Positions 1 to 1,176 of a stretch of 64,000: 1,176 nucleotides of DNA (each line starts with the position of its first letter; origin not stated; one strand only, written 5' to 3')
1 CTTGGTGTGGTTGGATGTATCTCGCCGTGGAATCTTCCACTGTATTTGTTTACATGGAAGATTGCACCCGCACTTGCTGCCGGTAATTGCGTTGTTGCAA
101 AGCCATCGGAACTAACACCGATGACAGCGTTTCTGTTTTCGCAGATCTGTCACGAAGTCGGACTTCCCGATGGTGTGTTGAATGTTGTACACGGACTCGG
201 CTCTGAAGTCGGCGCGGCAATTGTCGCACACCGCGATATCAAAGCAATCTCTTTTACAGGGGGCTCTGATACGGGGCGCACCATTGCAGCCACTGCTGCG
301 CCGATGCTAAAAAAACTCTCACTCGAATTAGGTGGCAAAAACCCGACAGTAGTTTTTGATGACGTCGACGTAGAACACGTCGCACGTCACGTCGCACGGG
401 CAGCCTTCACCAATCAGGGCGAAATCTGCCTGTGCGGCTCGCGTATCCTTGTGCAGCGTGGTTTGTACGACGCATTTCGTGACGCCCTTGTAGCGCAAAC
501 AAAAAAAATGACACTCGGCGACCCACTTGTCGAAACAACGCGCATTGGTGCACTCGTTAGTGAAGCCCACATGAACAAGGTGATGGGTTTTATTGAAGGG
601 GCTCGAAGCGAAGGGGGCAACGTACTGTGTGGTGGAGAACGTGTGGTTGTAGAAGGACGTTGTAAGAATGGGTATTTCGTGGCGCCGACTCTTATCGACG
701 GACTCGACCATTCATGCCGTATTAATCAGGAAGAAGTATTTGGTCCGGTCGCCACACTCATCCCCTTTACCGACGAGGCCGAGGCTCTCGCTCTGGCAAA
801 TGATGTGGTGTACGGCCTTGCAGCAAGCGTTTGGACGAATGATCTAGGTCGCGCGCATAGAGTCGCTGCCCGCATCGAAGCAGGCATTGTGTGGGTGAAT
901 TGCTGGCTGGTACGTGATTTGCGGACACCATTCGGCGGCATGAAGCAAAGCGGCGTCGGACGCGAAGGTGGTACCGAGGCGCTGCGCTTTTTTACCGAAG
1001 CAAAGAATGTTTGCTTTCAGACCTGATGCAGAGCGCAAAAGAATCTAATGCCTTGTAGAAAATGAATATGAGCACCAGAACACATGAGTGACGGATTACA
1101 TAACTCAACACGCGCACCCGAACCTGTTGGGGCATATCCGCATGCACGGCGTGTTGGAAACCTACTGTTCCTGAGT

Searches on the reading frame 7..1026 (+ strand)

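Call 46: search_protein_families(library=pfam, proteins=[window:7-1026:+], max_evalue=0.00001)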
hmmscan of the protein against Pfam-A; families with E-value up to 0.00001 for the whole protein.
window:7-1026:+ (339 aa): 1 family
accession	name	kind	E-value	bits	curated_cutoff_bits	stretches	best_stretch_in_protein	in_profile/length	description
PF00171.27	Aldedh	-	1.3e-136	456.2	23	1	2-335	130-461/461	Aldehyde dehydrogenase family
